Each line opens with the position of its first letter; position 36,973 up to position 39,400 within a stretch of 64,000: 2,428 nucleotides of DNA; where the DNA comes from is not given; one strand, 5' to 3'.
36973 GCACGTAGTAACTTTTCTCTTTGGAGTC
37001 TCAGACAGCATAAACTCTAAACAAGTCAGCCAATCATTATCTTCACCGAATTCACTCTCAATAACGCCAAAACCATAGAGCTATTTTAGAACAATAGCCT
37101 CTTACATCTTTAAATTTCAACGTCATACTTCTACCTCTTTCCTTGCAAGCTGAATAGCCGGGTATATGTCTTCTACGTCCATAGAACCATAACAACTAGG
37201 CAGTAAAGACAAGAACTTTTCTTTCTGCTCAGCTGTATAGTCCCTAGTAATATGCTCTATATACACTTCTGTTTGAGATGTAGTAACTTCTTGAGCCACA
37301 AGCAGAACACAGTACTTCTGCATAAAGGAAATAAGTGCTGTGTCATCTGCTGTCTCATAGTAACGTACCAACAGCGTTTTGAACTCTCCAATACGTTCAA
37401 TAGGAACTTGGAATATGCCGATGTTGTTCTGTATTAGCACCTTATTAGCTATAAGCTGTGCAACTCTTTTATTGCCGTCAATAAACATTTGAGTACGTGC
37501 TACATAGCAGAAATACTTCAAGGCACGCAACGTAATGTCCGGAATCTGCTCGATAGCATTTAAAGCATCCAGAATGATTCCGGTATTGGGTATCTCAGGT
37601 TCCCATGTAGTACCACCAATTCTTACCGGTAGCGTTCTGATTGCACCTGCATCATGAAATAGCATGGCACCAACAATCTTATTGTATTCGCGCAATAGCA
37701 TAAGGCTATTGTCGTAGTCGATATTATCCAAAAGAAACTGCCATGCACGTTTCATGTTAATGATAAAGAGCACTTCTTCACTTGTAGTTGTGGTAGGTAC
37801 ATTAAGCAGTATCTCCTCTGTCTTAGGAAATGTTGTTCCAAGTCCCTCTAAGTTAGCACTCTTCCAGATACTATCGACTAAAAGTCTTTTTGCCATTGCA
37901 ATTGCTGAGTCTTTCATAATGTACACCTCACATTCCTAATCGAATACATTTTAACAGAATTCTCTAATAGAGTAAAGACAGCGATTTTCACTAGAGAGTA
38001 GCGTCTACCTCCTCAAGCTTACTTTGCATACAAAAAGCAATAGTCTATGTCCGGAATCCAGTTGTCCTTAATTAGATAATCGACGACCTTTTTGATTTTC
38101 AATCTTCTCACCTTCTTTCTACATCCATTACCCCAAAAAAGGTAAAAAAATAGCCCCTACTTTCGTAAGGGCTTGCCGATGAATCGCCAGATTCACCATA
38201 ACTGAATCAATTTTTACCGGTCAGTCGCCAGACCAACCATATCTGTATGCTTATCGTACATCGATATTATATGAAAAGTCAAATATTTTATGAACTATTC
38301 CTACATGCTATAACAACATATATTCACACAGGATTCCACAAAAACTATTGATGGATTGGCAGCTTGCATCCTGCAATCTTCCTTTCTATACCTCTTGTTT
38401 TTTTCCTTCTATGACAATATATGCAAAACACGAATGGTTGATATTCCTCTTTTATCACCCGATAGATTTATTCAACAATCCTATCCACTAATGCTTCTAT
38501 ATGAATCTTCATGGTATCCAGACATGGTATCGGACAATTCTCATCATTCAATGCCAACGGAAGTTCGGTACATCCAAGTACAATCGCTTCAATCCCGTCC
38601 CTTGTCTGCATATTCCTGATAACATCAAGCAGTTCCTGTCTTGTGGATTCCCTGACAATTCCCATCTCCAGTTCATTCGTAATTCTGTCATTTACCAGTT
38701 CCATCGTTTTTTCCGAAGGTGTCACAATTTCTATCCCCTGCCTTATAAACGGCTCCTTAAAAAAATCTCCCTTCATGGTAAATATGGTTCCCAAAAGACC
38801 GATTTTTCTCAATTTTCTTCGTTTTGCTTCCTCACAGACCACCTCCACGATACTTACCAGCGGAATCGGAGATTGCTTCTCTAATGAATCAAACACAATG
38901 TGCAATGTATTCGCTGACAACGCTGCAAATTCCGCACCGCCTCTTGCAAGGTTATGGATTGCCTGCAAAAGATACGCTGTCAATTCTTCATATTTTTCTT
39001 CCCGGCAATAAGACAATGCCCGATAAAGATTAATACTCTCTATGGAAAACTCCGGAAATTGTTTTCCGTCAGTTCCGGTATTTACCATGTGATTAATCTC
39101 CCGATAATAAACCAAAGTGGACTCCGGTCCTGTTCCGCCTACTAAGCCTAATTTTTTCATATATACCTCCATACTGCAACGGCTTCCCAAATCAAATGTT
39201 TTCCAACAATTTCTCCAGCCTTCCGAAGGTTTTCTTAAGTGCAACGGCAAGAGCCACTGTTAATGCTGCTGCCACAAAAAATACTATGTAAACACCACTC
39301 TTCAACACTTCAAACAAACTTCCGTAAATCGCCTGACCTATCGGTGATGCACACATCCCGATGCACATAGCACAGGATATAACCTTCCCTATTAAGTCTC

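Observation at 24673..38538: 13.7-kb accessory island bracketed by 154/155-bp direct repeats that duplicate the aspartate-racemase 3' end; no recombinase on board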

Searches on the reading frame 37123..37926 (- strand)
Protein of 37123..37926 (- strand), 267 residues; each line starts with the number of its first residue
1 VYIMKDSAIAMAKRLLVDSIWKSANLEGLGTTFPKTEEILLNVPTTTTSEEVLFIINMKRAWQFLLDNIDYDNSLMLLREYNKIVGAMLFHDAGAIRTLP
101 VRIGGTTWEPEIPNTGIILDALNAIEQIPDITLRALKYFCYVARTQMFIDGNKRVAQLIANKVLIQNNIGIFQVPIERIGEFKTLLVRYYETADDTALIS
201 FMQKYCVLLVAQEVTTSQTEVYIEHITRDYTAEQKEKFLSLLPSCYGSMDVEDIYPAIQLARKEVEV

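Call 7: search_protein_families(library=pfam, proteins=[window:37123-37926:-], max_evalue=0.01)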
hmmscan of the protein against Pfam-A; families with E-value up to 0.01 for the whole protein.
window:37123-37926:- (267 aa): 1 family
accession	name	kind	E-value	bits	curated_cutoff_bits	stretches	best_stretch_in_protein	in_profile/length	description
PF02661.23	Fic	-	3.4e-05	25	24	1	94-164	21-93/93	Fic/DOC family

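Call 40: search_protein_families(library=padloc, proteins=[window:37123-37926:-], max_evalue=0.001)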
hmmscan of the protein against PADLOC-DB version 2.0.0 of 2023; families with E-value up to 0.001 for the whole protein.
window:37123-37926:- (267 aa): 3 families
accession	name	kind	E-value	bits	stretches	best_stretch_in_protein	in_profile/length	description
PDLC04840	PDC-S04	-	6e-08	30.7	1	13-176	9-186/227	-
PDLC04837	PDC-S04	-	4.6e-06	24.1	1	5-204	15-222/234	-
PDLC04836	PDC-S04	-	0.001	16.3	0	44-201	60-222/244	-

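Call 41: search_protein_families(library=ncbifam, proteins=[window:37123-37926:-], max_evalue=0.001)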
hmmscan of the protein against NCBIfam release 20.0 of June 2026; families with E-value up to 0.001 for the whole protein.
window:37123-37926:- (267 aa): 0 families

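Call 53: search_protein_families(library=phrogs, proteins=[window:37123-37926:-], max_evalue=0.001)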
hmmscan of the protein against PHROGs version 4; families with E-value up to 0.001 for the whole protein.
window:37123-37926:- (267 aa): 3 families
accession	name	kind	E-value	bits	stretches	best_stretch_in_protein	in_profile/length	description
phrog_11900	-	unknown function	8.8e-30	104.9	1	10-204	8-215/230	-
phrog_5978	-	unknown function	3.5e-06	27.3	1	13-229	50-284/364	-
phrog_577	-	moron, auxiliary metabolic gene and host takeover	0.0003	21.7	1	124-173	45-94/128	Doc-like toxin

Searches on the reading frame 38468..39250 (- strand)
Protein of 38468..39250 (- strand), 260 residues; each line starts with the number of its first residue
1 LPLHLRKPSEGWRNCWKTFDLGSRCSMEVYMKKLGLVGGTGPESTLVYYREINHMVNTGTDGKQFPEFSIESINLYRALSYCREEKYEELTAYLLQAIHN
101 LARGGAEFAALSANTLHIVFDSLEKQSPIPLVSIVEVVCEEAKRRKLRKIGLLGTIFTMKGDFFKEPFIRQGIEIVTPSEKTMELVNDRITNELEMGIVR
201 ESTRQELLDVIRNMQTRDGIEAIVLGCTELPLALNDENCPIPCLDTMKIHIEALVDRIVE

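Call 7: search_protein_families(library=pfam, proteins=[window:38468-39250:-], max_evalue=0.01)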
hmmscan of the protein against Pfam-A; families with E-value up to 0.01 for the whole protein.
window:38468-39250:- (260 aa): 1 family
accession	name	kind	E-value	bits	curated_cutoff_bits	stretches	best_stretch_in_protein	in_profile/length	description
PF01177.27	Asp_Glu_race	-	7.1e-40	137.5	31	1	37-253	1-210/211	Asp/Glu/Hydantoin racemase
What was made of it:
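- Checked: The racemase (38468-39160, Asp_Glu_race 7e-40, call 7) ends at 38468.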

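Call 9: find_encoding_contigs(protein=window:38468-39160:-, flank=10000, max_places=10)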
Protein window:38468-39160:- (230 aa): 1 contig read that carries it; 1 place shown.
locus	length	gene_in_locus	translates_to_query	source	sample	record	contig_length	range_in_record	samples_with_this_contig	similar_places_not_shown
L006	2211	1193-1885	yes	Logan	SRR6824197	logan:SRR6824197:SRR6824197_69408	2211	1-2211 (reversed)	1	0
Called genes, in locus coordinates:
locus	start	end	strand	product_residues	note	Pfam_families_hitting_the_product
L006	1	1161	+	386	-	?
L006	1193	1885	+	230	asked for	PF01177:Asp_Glu_race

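Call 11: find_related_loci(query=window:38468-39160:-, collection=genome_contigs, flank=10000)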
Query window:38468-39160:- (230 aa) in genome_contigs; peptide patterns used: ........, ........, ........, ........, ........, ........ (x = any residue, [..] = any of these).
27 stretches matched a pattern; 2 encode a relative of the query (tblastn E <= 1e-3); 2 distinct loci.
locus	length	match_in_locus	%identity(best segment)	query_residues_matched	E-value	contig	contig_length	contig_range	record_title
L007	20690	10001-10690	47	1-230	4e-74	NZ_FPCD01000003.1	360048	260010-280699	Butyrivibrio sp. M55, whole genome shotgun sequence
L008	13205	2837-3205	64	52-230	2e-38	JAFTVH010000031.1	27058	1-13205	MAG: Lachnospiraceae bacterium isolate RGIG4182 Roe_deer_Colon-2__c74563, whole genome shotgun sequence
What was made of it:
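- Tried and rejected: GTDB species-representative scan with the racemase: only 47-64% relatives and no close genome (call 11).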

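Call 12: find_homologous_proteins(query=window:38468-39160:-, max_evalue=1e-40)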
Query window:38468-39160:- (230 aa): 6321 proteins with E <= 1e-40 among 8000 candidates; the best 120 are listed.
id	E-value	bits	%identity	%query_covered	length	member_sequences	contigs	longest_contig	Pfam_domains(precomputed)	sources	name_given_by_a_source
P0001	1.2e-146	504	100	100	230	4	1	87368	PF01177.28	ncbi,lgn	-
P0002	1.3e-115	403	76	100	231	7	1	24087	PF01177.28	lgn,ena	-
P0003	7.8e-114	397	77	100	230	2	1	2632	PF01177.28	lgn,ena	-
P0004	7.1e-110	384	74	100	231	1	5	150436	PF01177.28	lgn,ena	-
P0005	7.4e-109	381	73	100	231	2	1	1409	PF01177.28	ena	-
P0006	1.4e-107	376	73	100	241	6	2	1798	PF01177.28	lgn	-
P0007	3.1e-104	366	68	100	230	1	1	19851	PF01177.28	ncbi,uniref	ncbi:aspartate/glutamate racemase family protein [Butyricicoccus sp.]|uniref:aspartate/glutamate rac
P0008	3.0e-103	362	77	92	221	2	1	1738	PF01177.28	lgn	-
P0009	2.2e-99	350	63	100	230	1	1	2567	PF01177.28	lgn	-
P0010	3.0e-97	343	65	100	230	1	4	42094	PF01177.28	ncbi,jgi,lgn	-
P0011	3.6e-97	342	66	98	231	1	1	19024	PF01177.28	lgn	-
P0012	3.5e-93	329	64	98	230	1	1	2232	PF01177.28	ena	-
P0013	5.4e-92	326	63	100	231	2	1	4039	PF01177.28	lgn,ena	-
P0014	6.0e-92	325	63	100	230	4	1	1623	PF01177.28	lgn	-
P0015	4.5e-91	323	63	100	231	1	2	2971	PF01177.28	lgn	-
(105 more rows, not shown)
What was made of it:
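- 38468..39160 (-): Aspartate/glutamate racemase family gene (230 aa), completed by DR-R. calls 7, 9, 12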

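Call 13: find_encoding_contigs(protein=P0004, flank=10000, max_places=4)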
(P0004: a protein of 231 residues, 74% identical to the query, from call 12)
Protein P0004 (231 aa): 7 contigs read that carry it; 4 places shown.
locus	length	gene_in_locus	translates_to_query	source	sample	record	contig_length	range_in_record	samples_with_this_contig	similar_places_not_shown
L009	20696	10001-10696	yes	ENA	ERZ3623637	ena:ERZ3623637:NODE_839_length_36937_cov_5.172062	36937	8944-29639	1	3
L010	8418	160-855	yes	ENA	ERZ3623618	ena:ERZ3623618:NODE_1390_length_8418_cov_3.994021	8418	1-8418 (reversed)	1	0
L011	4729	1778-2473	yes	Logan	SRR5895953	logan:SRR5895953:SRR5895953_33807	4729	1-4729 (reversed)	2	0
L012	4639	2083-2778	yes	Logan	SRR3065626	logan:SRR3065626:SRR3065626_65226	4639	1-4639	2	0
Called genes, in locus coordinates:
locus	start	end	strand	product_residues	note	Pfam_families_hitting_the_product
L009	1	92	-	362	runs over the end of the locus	PF01820:Dala_Dala_lig_N, PF02222:ATP-grasp, PF02786:CPSase_L_D2, PF07478:Dala_Dala_lig_C, PF13535:ATP-grasp_4 (weak)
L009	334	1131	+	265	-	PF24722:DUF7674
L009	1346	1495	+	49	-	PF00471:Ribosomal_L33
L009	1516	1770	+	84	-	PF00584:SecE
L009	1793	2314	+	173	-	PF02357:NusG, PF00467:KOW (weak)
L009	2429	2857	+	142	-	PF03946:Ribosomal_L11_N, PF00298:Ribosomal_L11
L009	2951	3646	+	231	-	PF00687:Ribosomal_L1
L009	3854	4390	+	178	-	PF00466:Ribosomal_L10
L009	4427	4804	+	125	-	PF16320:Ribosomal_L12_N, PF00542:Ribosomal_L12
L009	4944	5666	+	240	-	PF01943:Polysacc_synt (faint), PF03023:MurJ (weak), PF01554:MatE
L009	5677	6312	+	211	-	PF01554:MatE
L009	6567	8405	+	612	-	PF07973:tRNA_SAD, PF00587:tRNA-synt_2b, PF03129:HGTP_anticodon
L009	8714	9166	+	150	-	PF00903:Glyoxalase, PF13669:Glyoxalase_4 (weak), PF18029:Glyoxalase_6 (faint)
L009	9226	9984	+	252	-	PF02517:Rce1-like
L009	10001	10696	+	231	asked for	PF01177:Asp_Glu_race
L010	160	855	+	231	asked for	PF01177:Asp_Glu_race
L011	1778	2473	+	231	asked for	PF01177:Asp_Glu_race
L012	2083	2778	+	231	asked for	PF01177:Asp_Glu_race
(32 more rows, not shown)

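Call 14: find_encoding_contigs(protein=P0002, flank=10000, max_places=4)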
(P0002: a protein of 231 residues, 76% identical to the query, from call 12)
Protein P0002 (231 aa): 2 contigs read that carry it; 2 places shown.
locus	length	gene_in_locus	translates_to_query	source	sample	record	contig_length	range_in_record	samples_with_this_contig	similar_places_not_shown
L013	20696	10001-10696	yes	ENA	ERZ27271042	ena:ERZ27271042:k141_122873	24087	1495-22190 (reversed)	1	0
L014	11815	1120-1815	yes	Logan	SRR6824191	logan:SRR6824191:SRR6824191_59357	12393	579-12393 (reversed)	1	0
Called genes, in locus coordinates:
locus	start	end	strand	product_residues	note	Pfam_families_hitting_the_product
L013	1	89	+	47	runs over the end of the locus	-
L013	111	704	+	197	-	-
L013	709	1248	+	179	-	PF08002:DUF1697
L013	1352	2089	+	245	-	PF02517:Rce1-like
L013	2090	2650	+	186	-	PF13302:Acetyltransf_3, PF13420:Acetyltransf_4, PF00583:Acetyltransf_1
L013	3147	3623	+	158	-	PF01980:TrmO_N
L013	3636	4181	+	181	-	PF13302:Acetyltransf_3, PF00583:Acetyltransf_1, PF13523:Acetyltransf_8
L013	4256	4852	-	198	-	PF00440:TetR_N, PF21303:TetR_C_39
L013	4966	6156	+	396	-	PF00561:Abhydrolase_1 (weak), PF12146:Hydrolase_4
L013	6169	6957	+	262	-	-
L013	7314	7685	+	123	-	PF04237:YjbR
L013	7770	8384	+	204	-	PF01209:Ubie_methyltran, PF02353:CMAS (weak), PF13489:Methyltransf_23, PF13847:Methyltransf_31, PF08241:Methyltransf_11, PF08242:Methyltransf_12 (weak), PF13649:Methyltransf_25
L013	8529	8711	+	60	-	-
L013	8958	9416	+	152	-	PF00903:Glyoxalase, PF12681:Glyoxalase_2, PF22677:Ble-like_N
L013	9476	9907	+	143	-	PF13527:Acetyltransf_9 (faint), PF00583:Acetyltransf_1, PF13673:Acetyltransf_10, PF13508:Acetyltransf_7, PF08445:FR47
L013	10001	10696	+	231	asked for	PF01177:Asp_Glu_race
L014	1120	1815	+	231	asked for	PF01177:Asp_Glu_race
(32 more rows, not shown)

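Call 16: find_encoding_contigs(protein=P0121, flank=10000, max_places=6)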
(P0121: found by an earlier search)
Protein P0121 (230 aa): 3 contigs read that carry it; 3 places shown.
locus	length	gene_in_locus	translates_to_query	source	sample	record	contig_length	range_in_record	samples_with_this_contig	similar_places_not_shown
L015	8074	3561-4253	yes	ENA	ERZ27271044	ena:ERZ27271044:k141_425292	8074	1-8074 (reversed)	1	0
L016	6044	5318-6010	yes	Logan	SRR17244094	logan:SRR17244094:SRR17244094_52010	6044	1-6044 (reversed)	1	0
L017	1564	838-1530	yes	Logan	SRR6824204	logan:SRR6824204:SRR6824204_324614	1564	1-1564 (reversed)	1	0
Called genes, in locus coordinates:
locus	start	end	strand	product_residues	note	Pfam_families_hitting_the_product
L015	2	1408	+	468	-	?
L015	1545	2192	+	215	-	PF00440:TetR_N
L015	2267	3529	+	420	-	PF05977:MFS_3, PF07690:MFS_1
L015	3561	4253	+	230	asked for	PF01177:Asp_Glu_race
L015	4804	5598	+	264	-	-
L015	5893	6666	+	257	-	PF07804:HipA_C (weak)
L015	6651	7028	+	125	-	-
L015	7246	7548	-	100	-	PF05016:ParE_toxin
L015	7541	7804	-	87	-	PF02604:PhdYeFM_antitox (weak)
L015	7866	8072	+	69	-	?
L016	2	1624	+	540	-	?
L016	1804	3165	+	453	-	PF01554:MatE, PF03023:MurJ, PF01554:MatE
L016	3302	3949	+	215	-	PF00440:TetR_N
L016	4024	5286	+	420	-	PF05977:MFS_3, PF07690:MFS_1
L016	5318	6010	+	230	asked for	PF01177:Asp_Glu_race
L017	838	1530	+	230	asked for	PF01177:Asp_Glu_race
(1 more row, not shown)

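Call 17: find_encoding_contigs(protein=P0122, flank=10000, max_places=6)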
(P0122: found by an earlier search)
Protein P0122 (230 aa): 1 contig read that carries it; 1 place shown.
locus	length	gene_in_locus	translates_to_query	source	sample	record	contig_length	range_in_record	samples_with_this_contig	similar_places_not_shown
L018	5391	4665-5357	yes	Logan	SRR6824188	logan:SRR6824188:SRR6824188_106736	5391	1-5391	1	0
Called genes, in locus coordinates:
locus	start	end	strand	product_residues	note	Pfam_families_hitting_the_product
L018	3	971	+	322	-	?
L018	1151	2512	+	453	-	PF01554:MatE, PF03023:MurJ, PF01554:MatE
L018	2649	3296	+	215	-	PF00440:TetR_N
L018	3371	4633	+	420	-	PF05977:MFS_3, PF07690:MFS_1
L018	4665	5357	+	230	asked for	PF01177:Asp_Glu_race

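Call 24: find_encoding_contigs(protein=P0123, flank=10000, max_places=6)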
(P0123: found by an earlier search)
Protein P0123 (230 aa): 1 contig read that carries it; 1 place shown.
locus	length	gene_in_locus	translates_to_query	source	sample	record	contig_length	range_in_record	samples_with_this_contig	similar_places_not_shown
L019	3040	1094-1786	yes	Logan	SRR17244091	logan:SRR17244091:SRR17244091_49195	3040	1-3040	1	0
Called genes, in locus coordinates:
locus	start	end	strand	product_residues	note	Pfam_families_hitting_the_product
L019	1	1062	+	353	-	?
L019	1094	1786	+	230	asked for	PF01177:Asp_Glu_race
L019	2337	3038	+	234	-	?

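Call 25: find_encoding_contigs(protein=P0125, flank=10000, max_places=6)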
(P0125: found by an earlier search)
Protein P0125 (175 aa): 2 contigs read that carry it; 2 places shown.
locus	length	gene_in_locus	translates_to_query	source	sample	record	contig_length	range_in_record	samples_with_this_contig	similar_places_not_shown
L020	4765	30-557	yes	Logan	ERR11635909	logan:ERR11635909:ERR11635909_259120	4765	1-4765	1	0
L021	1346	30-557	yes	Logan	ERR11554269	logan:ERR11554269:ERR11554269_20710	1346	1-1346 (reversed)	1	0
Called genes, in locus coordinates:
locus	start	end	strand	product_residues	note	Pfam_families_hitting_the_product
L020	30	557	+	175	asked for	PF01520:Amidase_3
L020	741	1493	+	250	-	PF13487:HD_5, PF01966:HD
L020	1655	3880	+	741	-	PF01547:SBP_bac_1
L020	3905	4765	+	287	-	?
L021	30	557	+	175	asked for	PF01520:Amidase_3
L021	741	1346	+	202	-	?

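Call 71: search_protein_families(library=pfam, proteins=[L015:7246-7548:-, L015:7541-7804:-], max_evalue=0.01)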
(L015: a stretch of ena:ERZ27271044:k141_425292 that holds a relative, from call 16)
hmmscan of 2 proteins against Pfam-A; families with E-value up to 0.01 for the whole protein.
L015:7246-7548:- (100 aa): 1 family
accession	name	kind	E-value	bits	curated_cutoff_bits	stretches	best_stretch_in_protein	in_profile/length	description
PF05016.21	ParE_toxin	-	1.2e-13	51.9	23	1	6-99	1-88/89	ParE toxin of type II toxin-antitoxin system, parDE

L015:7541-7804:- (87 aa): 1 family
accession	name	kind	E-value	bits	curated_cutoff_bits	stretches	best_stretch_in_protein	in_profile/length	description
PF02604.26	PhdYeFM_antitox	-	7e-06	26.2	29.8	1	11-66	10-66/74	Antitoxin Phd_YefM, type II toxin-antitoxin system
